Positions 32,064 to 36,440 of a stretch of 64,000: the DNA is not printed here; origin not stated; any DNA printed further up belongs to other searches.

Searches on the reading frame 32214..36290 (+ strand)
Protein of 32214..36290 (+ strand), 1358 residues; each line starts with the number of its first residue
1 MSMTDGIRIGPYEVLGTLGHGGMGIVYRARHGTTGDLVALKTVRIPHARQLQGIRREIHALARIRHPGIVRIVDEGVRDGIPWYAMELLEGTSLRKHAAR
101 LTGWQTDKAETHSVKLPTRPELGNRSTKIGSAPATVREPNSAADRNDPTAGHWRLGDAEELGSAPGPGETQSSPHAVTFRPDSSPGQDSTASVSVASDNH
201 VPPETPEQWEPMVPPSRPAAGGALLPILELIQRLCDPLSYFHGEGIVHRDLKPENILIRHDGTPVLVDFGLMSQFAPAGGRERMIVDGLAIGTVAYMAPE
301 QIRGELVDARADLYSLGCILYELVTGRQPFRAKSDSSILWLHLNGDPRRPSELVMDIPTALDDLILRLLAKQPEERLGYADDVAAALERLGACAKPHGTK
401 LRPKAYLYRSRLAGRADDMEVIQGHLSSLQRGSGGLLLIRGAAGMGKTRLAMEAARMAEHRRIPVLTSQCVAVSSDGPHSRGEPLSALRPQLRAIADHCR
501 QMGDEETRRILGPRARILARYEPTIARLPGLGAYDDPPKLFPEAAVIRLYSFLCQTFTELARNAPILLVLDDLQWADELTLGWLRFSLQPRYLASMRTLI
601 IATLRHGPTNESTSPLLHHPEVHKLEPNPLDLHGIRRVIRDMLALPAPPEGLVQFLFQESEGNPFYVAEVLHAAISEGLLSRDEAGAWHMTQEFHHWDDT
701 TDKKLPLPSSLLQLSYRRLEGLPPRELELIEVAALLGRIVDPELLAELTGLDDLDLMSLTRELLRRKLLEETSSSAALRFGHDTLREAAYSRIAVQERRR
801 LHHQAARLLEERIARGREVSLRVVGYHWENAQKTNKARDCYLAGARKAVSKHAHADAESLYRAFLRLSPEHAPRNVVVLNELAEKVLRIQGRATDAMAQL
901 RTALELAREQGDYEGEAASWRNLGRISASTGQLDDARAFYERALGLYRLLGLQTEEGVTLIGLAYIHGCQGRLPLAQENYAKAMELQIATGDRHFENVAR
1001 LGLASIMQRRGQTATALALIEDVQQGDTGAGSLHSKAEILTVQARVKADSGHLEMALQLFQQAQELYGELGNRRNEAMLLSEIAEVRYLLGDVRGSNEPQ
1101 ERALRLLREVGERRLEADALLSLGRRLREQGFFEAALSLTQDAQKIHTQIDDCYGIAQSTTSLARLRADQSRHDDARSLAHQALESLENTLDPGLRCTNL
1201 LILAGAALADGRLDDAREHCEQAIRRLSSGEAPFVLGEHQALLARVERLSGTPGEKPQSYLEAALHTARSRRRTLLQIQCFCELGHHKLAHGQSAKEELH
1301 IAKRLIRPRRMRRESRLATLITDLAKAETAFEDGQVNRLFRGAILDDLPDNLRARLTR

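Call 24: search_protein_families(library=ncbifam, proteins=[window:32214-36290:+], max_evalue=1e-10)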
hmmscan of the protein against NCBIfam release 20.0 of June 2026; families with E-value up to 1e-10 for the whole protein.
window:32214-36290:+ (1358 aa): 11 families
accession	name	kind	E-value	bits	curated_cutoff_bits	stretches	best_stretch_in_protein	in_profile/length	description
NF033483.0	PknB_PASTA_kin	equivalog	3.5e-65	221.1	450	2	228-401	110-279/563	Stk1 family PASTA domain-containing Ser/Thr kinase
TIGR03903.1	TOMM_kin_cyc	equivalog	1e-62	212.4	705.75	2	412-857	483-910/1267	TOMM system kinase/cyclase fusion protein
NF052427.1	StpK7MSMEG_1200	equivalog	5.4e-43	147.3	900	1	229-392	112-270/601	serine/threonine protein kinase StpK7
NF047741.1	antiphage_MADS6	equivalog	3e-40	138.3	460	2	228-392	302-462/612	methylation-associated defense system protein kinase MAD6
NF009651.0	PRK13184.1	equivalog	1.5e-32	112.5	839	1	227-388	115-288/932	serine/threonine-protein kinase PknD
NF053615.1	SerThrKinAfsKStmc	equivalog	2.4e-30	105.9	1300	2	235-380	122-258/809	protein serine/threonine kinase AfsK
NF038150.1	lanthi_synth_IV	equivalog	1.1e-28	100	650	1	227-448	300-519/851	class IV lanthionine synthetase LanL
NF041717.1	HaaA_phane_TPR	equivalog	6.1e-22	77.6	1125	1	1046-1225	681-860/882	cyclophane-containing RiPP biosynthesis TPR protein HaaT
NF053617.1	SARPRegAfsRStmc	equivalog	4.5e-15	54.7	1430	1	836-1076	735-975/986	SARP-family global regulator AfsR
NF033442.0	BREX_PglW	equivalog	6.7e-15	53.9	990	1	228-390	315-486/1391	BREX system serine/threonine kinase PglW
NF038151.1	lanthi_synth_III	equivalog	1.4e-13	50.2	575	0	227-336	338-435/833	class III lanthionine synthetase LanKC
